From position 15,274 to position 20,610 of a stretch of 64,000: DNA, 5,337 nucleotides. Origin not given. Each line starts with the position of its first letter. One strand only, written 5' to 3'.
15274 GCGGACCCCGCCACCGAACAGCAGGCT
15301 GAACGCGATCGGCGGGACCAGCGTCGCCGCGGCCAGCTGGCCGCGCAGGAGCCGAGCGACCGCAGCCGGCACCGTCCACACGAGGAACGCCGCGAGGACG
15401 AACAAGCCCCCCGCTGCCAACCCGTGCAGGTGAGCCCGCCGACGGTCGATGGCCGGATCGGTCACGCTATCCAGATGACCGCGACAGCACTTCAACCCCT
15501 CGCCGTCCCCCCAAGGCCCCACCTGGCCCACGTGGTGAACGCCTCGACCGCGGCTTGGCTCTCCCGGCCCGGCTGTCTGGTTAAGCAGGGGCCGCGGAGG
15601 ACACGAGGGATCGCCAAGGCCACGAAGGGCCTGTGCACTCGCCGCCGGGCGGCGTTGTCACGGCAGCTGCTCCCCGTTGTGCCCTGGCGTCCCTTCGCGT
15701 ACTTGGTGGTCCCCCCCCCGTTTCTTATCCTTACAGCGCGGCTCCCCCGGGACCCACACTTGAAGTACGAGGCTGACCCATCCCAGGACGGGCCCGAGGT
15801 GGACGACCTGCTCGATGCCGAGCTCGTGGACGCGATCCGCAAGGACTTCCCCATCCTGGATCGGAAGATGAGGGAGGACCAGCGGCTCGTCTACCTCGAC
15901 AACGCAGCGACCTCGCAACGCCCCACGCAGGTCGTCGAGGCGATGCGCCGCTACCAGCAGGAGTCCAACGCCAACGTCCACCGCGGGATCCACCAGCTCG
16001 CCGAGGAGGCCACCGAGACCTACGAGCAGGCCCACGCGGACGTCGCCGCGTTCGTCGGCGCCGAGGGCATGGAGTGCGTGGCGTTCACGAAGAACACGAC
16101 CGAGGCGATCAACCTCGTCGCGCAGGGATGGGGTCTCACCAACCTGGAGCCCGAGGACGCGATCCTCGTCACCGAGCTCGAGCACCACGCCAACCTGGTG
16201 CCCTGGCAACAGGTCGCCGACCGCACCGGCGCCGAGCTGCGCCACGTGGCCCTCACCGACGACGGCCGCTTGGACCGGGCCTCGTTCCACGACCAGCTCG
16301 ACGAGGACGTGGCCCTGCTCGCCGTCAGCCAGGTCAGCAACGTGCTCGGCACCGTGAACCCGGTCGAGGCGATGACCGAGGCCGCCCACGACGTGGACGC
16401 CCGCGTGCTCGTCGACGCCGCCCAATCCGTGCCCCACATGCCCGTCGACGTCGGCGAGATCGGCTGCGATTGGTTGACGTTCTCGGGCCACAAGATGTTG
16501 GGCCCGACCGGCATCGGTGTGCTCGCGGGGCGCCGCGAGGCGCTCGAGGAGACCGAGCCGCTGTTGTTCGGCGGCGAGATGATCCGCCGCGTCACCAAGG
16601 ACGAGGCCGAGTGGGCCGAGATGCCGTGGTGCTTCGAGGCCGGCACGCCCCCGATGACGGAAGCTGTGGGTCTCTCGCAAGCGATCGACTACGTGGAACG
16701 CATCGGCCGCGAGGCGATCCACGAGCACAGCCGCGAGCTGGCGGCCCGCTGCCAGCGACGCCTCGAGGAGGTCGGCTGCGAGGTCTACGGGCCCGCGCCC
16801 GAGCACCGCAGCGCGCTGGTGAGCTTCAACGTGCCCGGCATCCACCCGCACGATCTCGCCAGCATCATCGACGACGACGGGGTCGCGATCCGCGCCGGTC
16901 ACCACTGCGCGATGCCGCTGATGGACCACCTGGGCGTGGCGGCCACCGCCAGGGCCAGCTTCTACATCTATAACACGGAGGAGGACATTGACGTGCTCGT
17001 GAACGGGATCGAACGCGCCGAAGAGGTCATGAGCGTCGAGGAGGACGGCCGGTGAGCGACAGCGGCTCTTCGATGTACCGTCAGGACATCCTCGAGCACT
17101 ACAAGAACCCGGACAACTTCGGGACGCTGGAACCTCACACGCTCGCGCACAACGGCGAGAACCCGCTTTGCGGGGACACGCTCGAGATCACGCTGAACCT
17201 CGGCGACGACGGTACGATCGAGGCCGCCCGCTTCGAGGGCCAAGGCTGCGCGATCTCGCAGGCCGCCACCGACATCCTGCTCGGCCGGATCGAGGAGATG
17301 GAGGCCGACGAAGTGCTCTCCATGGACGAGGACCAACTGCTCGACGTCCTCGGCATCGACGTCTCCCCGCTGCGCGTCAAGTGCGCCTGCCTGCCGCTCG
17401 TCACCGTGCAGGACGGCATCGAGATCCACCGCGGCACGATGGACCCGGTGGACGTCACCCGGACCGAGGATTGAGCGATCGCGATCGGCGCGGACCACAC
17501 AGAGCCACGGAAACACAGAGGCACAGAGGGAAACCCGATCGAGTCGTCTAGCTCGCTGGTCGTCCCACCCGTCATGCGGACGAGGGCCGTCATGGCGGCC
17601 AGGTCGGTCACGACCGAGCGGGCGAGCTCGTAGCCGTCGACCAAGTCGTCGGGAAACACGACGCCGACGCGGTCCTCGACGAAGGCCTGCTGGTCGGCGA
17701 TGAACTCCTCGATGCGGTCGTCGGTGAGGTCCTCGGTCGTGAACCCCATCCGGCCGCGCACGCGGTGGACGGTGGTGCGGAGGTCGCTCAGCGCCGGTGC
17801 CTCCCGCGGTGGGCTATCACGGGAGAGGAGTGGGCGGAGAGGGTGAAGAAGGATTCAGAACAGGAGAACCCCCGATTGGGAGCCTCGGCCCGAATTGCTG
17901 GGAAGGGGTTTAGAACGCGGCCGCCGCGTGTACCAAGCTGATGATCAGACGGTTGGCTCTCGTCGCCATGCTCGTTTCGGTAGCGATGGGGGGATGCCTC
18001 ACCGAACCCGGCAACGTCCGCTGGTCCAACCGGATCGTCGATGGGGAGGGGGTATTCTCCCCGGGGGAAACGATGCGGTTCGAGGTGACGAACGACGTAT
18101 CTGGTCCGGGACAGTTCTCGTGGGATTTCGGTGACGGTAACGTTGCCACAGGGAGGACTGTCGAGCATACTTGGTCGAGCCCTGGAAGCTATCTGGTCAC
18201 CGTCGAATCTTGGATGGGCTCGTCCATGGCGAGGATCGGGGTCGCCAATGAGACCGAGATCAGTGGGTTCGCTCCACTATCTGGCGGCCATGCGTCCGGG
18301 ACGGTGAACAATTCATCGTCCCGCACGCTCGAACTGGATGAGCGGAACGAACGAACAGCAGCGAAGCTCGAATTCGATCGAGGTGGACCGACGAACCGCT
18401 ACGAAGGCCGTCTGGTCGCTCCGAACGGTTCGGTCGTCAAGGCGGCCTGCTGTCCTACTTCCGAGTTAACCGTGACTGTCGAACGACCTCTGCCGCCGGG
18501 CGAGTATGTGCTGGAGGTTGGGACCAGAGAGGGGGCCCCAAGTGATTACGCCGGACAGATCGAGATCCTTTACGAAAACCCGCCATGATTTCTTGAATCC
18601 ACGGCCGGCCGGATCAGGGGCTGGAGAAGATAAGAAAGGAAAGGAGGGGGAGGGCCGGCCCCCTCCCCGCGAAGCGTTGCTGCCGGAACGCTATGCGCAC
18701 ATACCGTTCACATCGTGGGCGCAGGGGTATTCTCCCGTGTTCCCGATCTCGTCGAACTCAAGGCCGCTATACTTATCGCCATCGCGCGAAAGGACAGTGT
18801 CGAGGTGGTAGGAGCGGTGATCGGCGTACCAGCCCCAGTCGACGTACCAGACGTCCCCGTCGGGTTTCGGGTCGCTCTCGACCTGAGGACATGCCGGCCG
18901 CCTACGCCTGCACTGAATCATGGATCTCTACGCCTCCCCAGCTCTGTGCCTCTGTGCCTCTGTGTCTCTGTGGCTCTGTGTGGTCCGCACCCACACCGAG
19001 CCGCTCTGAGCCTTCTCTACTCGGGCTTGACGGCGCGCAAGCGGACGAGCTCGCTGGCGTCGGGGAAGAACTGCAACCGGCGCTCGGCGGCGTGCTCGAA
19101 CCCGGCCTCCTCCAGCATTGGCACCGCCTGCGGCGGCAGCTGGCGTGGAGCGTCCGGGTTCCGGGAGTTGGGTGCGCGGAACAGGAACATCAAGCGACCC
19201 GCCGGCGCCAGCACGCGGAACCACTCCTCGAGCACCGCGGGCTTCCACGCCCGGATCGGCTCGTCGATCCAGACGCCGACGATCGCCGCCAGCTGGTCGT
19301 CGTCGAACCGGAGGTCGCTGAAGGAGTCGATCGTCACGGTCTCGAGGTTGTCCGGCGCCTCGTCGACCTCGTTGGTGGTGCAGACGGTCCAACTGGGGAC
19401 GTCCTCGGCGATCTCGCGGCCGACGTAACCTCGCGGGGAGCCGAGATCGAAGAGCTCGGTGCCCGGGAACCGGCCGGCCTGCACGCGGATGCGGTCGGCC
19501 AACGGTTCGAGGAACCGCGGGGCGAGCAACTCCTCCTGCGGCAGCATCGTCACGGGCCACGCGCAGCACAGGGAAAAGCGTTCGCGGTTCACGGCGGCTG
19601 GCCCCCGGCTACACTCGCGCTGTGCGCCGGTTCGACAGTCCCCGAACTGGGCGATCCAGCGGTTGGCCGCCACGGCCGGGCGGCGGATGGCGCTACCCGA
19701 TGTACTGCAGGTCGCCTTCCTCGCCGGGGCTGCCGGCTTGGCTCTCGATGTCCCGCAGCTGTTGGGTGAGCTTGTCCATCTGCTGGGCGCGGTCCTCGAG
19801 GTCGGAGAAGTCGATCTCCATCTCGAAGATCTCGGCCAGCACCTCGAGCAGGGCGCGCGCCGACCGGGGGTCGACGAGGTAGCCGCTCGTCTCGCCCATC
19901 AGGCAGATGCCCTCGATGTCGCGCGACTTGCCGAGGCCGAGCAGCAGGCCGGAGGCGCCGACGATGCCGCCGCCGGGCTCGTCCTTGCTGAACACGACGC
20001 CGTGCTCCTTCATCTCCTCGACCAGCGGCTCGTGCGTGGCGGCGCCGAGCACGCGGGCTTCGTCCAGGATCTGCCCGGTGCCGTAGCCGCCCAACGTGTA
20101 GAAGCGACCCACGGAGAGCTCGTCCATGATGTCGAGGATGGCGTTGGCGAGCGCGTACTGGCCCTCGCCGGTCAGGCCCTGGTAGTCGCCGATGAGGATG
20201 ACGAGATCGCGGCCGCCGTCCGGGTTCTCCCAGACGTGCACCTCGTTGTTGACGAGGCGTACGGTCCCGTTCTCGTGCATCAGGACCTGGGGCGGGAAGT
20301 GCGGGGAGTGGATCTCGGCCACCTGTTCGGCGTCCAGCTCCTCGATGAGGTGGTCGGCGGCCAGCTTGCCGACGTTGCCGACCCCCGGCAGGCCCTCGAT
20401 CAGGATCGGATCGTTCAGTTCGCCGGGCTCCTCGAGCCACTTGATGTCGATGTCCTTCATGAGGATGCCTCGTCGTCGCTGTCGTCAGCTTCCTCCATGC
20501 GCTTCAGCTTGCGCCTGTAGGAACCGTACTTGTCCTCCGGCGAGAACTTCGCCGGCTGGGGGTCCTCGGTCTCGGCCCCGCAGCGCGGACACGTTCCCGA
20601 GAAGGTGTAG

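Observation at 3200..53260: Synthesis: a genome-wide hairpin-cassette accretion process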

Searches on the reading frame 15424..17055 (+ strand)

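Call 68: search_protein_families(library=pfam, proteins=[window:15424-17055:+], max_evalue=0.001)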
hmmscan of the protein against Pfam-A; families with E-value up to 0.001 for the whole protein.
window:15424-17055:+ (543 aa): 1 family
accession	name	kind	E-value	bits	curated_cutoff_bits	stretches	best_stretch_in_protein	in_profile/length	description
PF00266.25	Aminotran_5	-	5.6e-143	476.8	21.5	1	156-525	1-371/371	Aminotransferase class-V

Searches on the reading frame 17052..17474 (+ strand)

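Call 69: search_protein_families(library=pfam, proteins=[window:17052-17474:+], max_evalue=0.001)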
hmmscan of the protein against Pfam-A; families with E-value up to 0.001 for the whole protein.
window:17052-17474:+ (140 aa): 1 family
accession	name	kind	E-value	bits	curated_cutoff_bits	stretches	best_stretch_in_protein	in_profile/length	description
PF01592.21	NifU_N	-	1.6e-19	70.7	22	1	8-125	1-119/127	NifU-like N terminal domain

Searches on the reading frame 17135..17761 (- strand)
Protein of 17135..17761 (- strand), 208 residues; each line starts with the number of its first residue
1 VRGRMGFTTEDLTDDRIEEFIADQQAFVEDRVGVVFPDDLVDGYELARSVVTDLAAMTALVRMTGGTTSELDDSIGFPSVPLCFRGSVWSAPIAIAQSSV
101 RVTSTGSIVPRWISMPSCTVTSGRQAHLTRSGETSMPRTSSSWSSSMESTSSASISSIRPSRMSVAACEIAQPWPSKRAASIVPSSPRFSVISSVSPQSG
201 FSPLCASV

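Call 32: search_protein_families(library=pfam, proteins=[window:17135-17761:-], max_evalue=0.01)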
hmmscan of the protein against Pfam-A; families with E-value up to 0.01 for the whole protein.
window:17135-17761:- (208 aa): 0 families

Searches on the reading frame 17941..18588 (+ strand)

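Call 32: search_protein_families(library=pfam, proteins=[window:17941-18588:+], max_evalue=0.01)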
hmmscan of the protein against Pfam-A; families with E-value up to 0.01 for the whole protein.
window:17941-18588:+ (215 aa): 2 families
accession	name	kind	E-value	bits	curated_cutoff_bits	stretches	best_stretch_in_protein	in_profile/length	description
PF18911.6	PKD_4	-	7.6e-12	45.6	27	1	39-89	14-67/85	PKD domain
PF00801.26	PKD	-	1.3e-11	44.8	23.5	1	36-90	8-65/80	PKD domain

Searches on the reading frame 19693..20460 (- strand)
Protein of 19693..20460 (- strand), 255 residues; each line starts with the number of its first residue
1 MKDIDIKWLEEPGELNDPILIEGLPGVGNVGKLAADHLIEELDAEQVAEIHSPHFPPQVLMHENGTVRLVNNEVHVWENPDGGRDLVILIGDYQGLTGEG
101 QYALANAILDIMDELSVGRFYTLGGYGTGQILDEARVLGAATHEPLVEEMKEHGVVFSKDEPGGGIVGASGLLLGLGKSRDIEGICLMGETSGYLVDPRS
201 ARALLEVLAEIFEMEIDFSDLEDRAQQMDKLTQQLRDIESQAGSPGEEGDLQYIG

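Call 69: search_protein_families(library=pfam, proteins=[window:19693-20460:-], max_evalue=0.001)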
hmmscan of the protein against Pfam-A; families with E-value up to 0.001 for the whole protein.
window:19693-20460:- (255 aa): 1 family
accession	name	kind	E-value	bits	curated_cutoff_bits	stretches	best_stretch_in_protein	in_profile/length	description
PF09754.15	PAC2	-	8.2e-61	206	25.8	1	20-235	1-214/215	PAC2 family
